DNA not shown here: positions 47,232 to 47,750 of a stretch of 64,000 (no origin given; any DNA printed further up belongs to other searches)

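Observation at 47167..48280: Three tandem genes sharing a CxxC-(D/E)F-x6-C-xx-CGC-x11-13-CP-x3-5-W module, directly after the tail-fibre gene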

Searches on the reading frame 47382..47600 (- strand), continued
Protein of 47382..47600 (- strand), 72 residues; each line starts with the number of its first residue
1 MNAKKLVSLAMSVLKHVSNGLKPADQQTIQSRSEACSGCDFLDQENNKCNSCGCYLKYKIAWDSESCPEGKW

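Call 29: search_protein_representatives(alignment_id=A1)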
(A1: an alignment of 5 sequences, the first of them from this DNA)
Query: 5 sequences, 72 profile positions. Proteins with E-value up to 0.001 (for the whole library): 9726; up to 1e-10: 752; up to 1e-30: 0. The best 150 are listed.
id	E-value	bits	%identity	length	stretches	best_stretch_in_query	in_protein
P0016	1.1e-28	115.2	-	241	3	22-72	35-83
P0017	5.2e-22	93.9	-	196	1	10-72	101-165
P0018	6.3e-22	93.6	-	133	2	7-72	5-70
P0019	2.0e-21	92.0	-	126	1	3-72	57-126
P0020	3.8e-21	91.1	-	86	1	5-72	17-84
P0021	3.2e-20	88.2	-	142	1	5-72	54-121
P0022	7.5e-20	87.0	-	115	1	3-72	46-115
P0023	1.4e-19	86.1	-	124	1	3-72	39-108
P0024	2.2e-19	85.5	-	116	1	3-72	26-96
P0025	6.8e-19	83.9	-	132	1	7-72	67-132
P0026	8.9e-19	83.5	-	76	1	4-72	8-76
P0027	1.0e-18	83.3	-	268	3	8-72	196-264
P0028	2.3e-18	82.2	-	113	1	7-72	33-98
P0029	2.6e-18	82.1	-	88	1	3-72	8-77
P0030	8.6e-18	80.4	-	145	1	4-72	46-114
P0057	7.0e-16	74.3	-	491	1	4-72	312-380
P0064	1.1e-15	73.6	-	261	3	8-72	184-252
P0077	2.9e-15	72.3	-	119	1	3-72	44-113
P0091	6.1e-15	71.2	-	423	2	10-72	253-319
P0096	7.2e-15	71.0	-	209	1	2-72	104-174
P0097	7.4e-15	71.0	-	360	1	1-72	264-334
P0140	3.6e-14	68.8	-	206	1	4-72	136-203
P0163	6.7e-14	67.9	-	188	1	3-72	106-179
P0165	7.3e-14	67.8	-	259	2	21-72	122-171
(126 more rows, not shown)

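Call 31: search_protein_families(library=pfam, proteins=[P0057, P0091, P0097, P0027, P0064, P0016, P0165, P0096, P0140, P0163], max_evalue=0.01)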
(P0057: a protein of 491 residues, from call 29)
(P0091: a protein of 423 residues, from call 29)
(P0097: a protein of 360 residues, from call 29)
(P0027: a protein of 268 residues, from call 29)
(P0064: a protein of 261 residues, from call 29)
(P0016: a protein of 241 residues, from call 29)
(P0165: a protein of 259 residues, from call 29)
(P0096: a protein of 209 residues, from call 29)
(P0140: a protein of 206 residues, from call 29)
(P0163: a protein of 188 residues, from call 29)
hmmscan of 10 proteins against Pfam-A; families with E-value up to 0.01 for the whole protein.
P0057 (491 aa): 2 families
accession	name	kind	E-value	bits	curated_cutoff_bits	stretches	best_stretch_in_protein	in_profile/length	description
PF00535.33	Glycos_transf_2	-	1.2e-07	32.3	23.3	1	18-128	2-109/168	Glycosyl transferase family 2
PF19668.4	DUF6171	-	1.9e-05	25.4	27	1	332-380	34-80/80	Family of unknown function (DUF6171)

P0091 (423 aa): 1 family
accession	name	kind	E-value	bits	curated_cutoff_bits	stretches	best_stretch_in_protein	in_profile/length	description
PF19668.4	DUF6171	-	1.3e-09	38.8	27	2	361-406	35-80/80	Family of unknown function (DUF6171)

P0097 (360 aa): 1 family
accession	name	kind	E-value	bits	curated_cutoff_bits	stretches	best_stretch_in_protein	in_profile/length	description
PF19668.4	DUF6171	-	0.0061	17.3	27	0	262-334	10-80/80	Family of unknown function (DUF6171)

P0027 (268 aa): 1 family
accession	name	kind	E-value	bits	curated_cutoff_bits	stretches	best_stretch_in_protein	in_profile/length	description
PF19668.4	DUF6171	-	1.2e-10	42.1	27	1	26-74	32-80/80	Family of unknown function (DUF6171)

P0064 (261 aa): 1 family
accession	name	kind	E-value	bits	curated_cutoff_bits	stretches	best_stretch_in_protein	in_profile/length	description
PF19668.4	DUF6171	-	1.1e-11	45.4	27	1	8-57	37-80/80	Family of unknown function (DUF6171)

P0016 (241 aa): 1 family
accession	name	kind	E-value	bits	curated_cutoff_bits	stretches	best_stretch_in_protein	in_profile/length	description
PF19668.4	DUF6171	-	2e-16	60.6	27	2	33-83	30-80/80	Family of unknown function (DUF6171)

P0165 (259 aa): 1 family
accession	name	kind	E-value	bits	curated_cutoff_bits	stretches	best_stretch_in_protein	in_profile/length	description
PF19668.4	DUF6171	-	2.2e-09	38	27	1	125-171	34-80/80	Family of unknown function (DUF6171)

P0096 (209 aa): 1 family
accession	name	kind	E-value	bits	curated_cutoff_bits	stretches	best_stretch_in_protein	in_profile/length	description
PF19668.4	DUF6171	-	7.4e-07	29.9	27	1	118-170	24-78/80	Family of unknown function (DUF6171)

P0140 (206 aa): 1 family
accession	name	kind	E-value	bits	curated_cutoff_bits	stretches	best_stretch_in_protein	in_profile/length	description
PF19668.4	DUF6171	-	4e-06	27.6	27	1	157-203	35-80/80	Family of unknown function (DUF6171)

P0163 (188 aa): 0 families

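Call 39: predict_structure(alignment_id=A2)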
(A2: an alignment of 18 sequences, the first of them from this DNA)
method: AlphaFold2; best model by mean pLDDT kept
length: 72 residues; sequences in the alignment: 18
mean_pLDDT: 78.6   pTM: 0.57
mean pLDDT of the five models: 78.6, 78.5, 77.6, 77.1, 70.9
residues with pLDDT >= 90: 28; 70-90: 23; 50-70: 13; < 50: 8
segments of 3 or more residues with pLDDT < 50: 1-5
pLDDT, mean of each block of 10 residues (from residue 1): 48 51 88 91 91 90 88 84
secondary structure, 60 per line:
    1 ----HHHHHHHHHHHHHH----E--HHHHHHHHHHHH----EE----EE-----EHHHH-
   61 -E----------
elements in order: H5-18 H26-37 H56-59
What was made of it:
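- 47382..47600 (-): Gene B, 72 aa. The canonical minimal DUF6171: an amphipathic helix, a second helix with the invariant Arg, then six Cys, ending at CPEGKW. Its start overlaps the stop of gene A (ATGA). AlphaFold pLDDT is about 90 for residues 21-72 (call 39).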

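Call 42: search_solved_structures(query=A2, max_evalue=10)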
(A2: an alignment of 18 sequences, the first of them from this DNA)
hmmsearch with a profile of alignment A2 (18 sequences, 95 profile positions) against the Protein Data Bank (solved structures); distinct sequences matched with E-value up to 10: 8.
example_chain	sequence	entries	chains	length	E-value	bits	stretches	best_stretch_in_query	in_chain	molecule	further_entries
2ct0_A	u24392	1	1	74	0.025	17.9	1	31-74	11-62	Non-SMC element 1 homolog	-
9lwi_F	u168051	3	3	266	0.046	17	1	28-86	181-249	Non-structural maintenance of chromosomes element 1 homolog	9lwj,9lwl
7nhk_4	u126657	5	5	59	0.087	16.1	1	18-57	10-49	50S ribosomal protein L32 | 50S ribosomal protein L32-3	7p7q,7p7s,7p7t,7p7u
6o8w_2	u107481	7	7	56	0.091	16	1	19-57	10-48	50S ribosomal protein L32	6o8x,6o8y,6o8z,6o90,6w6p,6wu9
7p7r_4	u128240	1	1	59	0.099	15.9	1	18-57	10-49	50S ribosomal protein L32-3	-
5hvq_C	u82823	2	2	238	0.1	15.9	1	28-72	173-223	Non-structural maintenance of chromosomes element 1 homolog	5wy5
7dg2_A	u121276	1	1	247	0.19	15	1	24-76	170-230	Non-structural maintenance of chromosomes element 1 homolog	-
28ye_F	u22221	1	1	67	0.37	14.1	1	22-57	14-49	Large ribosomal subunit protein bL32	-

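Call 47: find_homologous_proteins(query=A3, max_evalue=0.001)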
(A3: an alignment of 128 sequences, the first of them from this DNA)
Query A3 (128 sequences) (72 aa, profile of the alignment): 22 proteins with E <= 0.001 among 722 candidates.
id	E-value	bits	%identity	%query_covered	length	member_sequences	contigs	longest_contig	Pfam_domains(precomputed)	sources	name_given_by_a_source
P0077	9.2e-29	118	30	96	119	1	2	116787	PF19668.5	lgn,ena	-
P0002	1.7e-25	107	51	96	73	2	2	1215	PF19668.5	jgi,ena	-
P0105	2.7e-25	107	36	78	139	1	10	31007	-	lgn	-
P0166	9.7e-24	102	33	96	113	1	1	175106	PF19668.5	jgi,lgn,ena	-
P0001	4.2e-23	100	97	100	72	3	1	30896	-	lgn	-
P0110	4.5e-22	96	31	89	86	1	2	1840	PF19668.5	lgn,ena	-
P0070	1.3e-21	95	30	96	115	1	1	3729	-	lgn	-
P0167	3.5e-20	90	34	93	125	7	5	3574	PF19668.5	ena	-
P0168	1.4e-19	88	32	93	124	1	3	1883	-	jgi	jgi:hypothetical protein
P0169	2.8e-19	87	38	85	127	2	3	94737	PF19668.5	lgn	-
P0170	1.6e-18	85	32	93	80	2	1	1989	-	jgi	jgi:hypothetical protein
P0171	1.4e-17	82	34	82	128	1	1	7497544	-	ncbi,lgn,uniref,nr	ncbi:hypothetical protein [Paludisphaera borealis]|uniref:Uncharacterized protein n=1 Tax=Paludispha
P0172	2.3e-17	81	39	75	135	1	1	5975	-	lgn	-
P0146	7.2e-17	80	37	68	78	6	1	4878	PF19668.5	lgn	-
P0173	7.3e-17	80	36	97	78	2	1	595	-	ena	-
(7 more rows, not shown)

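Call 48: find_encoding_contigs(protein=P0171, flank=10000, max_places=2)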
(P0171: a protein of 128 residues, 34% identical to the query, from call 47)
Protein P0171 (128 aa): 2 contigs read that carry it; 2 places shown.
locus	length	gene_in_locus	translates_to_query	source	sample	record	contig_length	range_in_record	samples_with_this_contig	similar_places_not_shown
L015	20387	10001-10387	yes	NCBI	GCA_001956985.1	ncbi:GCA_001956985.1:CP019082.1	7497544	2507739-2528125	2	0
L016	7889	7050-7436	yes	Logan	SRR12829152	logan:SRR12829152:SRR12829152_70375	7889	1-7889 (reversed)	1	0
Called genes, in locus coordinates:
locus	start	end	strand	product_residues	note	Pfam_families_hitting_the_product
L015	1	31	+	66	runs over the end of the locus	-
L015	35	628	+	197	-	PF05135:Phage_connect_1 (weak)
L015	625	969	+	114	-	PF05521:Phage_HCP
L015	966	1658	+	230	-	-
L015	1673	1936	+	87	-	-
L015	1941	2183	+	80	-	-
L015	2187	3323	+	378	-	PF22842:Pel9A-like_beta_helix (faint)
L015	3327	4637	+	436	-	-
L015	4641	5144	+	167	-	PF11367:Tail_completion_gp17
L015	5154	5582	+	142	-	PF16460:Phage_TTP_11, PF16461:Phage_TTP_12 (weak)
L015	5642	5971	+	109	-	-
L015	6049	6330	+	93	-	PF06223:Phage_tail_T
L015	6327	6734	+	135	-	PF04883:HK97-gp10_like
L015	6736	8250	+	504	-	-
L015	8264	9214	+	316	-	-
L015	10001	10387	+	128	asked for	-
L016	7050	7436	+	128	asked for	-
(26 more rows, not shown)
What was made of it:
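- Last tail gene of a Paludisphaera prophage (call 48).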

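Call 49: find_encoding_contigs(protein=P0077, flank=10000, max_places=2)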
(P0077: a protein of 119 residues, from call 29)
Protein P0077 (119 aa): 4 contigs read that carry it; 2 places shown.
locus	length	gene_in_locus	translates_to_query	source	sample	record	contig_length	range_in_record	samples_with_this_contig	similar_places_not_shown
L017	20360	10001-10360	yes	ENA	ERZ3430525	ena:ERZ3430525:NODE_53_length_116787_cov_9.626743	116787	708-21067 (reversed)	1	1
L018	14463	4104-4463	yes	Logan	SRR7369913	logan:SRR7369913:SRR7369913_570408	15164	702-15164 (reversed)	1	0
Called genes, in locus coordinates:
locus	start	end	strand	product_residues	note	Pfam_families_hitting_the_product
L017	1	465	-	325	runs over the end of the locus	-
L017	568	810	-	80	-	-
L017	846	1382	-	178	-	PF04545:Sigma70_r4, PF08281:Sigma70_r4_2 (weak)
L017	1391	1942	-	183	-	-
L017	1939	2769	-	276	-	PF02511:Thy1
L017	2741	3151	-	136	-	-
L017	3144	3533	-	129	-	-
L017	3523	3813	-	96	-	-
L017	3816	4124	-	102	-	-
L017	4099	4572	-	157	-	-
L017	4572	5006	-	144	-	PF00583:Acetyltransf_1, PF13673:Acetyltransf_10 (weak), PF13508:Acetyltransf_7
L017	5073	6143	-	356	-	PF00534:Glycos_transf_1, PF13692:Glyco_trans_1_4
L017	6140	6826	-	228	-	PF05711:TylF (weak)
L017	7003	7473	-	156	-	PF14528:LAGLIDADG_3 (faint)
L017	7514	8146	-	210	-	PF05050:Methyltransf_21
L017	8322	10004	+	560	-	-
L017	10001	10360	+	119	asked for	PF19668:DUF6171 (weak)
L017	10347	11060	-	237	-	-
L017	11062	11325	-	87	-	-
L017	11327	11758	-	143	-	PF00583:Acetyltransf_1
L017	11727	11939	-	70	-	-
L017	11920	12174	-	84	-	-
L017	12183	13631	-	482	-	PF14284:PcfJ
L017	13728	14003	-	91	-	-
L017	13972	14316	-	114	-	-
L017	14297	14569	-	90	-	-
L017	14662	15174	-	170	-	-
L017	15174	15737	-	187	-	-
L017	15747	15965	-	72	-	-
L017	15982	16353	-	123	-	PF19698:DUF6197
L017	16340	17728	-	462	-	PF00702:Hydrolase, PF13419:HAD_2, PF00483:NTP_transferase (weak)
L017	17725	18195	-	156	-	-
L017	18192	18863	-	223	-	-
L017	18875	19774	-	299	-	-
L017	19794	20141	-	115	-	-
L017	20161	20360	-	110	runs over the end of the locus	-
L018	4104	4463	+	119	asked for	PF19668:DUF6171 (weak)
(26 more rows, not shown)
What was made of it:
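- L017 cassette amid GT1 / TylF / FkbM / acetyltransferases (call 49).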

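Call 50: find_encoding_contigs(protein=P0166, flank=10000, max_places=2)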
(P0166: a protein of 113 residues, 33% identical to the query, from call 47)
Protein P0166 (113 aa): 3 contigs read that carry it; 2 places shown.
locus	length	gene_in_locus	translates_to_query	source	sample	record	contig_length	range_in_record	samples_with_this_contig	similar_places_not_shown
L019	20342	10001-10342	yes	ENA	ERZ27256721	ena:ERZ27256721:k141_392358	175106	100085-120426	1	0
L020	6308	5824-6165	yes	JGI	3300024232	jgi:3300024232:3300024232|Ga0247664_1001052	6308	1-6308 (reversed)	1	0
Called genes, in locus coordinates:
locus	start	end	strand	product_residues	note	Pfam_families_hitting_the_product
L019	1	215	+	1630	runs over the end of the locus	PF10145:PhageMin_Tail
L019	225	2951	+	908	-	PF21722:Gly_rich_2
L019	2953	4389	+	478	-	-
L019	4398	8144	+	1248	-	-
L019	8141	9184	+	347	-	-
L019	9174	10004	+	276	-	-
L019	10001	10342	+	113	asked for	PF19668:DUF6171 (weak)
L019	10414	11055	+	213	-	-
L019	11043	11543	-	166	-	-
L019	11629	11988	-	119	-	-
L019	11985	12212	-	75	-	-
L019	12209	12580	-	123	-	-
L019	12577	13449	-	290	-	-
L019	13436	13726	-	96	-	-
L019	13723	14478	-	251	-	-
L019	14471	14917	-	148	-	-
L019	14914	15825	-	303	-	PF01370:Epimerase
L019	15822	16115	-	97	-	-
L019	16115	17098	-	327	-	PF00288:GHMP_kinases_N, PF08544:GHMP_kinases_C (weak)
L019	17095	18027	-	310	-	PF01370:Epimerase, PF04321:RmlD_sub_bind, PF16363:GDP_Man_Dehyd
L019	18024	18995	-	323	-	PF01073:3Beta_HSD, PF01370:Epimerase, PF02719:Polysacc_synt_2 (faint), PF04321:RmlD_sub_bind, PF16363:GDP_Man_Dehyd, PF07993:NAD_binding_4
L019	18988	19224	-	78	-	-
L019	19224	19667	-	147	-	-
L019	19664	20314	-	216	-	-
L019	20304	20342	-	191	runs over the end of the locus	-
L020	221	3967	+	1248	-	-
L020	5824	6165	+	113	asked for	PF19668:DUF6171 (weak)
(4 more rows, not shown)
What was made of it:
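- L019: 1248, 347, 276, DUF6171 (call 50).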

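Call 54: find_related_loci(query=A4, collection=viral_contigs, flank=10000)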
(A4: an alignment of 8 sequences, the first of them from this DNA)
Query A4 (72 aa) in viral_contigs; peptide patterns used: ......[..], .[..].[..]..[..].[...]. (x = any residue, [..] = any of these).
48 stretches matched a pattern; 1 encode a relative of the query (tblastn E <= 1e-3); 1 distinct loci.
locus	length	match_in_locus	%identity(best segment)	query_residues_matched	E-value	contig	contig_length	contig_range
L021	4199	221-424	31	27-72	7e-7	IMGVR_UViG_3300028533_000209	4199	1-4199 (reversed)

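Call 71: fold_search(model_id=the predicted structure, library=pdb)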
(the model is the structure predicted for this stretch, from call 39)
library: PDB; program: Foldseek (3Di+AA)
matches with E <= 10: 1; with E <= 0.001: 0
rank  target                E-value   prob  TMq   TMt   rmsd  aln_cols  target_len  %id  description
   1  8esq_v                3.8e+00  0.03  0.22  0.12  10.9        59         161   20  Ytm1 associated nascent 60S ribosome State 2 (released 2022-11-30)

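Call 74: fold_search(model_id=the predicted structure, library=viral)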
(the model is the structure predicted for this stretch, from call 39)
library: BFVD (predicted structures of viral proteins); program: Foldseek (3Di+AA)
matches with E <= 10: 62; with E <= 0.001: 13
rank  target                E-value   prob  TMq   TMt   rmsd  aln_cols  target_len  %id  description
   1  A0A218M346            4.9e-06  1.00  0.73  0.77   3.5        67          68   36  Uncharacterized protein [Acidovorax phage ACP17]
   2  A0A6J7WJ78            1.4e-05  1.00  0.70  0.50   2.7        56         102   36  Uncharacterized protein [uncultured Caudovirales phage]
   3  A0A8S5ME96            1.6e-04  1.00  0.72  0.67   3.1        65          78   26  NADH-PPase NADH pyrophosphatase zinc ribbon domain [Siphoviridae sp. ctYh54]
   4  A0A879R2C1            1.6e-04  1.00  0.70  0.46   5.9        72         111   22  Uncharacterized protein [Synechococcus phage S-SRM01]
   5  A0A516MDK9            2.1e-04  1.00  0.62  0.40  11.2       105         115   28  (no name in the UniProt tables at hand)
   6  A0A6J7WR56            2.3e-04  1.00  0.70  0.54   2.3        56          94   27  Uncharacterized protein [uncultured Caudovirales phage]
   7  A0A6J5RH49            2.3e-04  1.00  0.63  0.34   7.9        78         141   26  Uncharacterized protein [uncultured Caudovirales phage]
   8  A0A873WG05            4.7e-04  1.00  0.73  0.47   5.4        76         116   25  Uncharacterized protein [Synechococcus phage S-H38]
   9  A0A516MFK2            4.7e-04  1.00  0.67  0.64   5.2        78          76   29  (no name in the UniProt tables at hand)
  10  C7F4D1                5.9e-04  1.00  0.68  0.31   2.4        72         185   26  (no name in the UniProt tables at hand)
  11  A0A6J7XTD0            6.8e-04  1.00  0.71  0.69   2.3        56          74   21  Uncharacterized protein [uncultured Caudovirales phage]
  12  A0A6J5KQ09            7.3e-04  1.00  0.68  0.61   2.4        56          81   27  Uncharacterized protein [uncultured Caudovirales phage]
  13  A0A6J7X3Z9            9.1e-04  1.00  0.68  0.93   0.8        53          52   30  Uncharacterized protein [uncultured Caudovirales phage]
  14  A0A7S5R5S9            1.1e-03  1.00  0.67  0.69   5.8        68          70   31  (no name in the UniProt tables at hand)
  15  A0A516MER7            1.2e-03  1.00  0.68  0.38   0.6        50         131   30  (no name in the UniProt tables at hand)
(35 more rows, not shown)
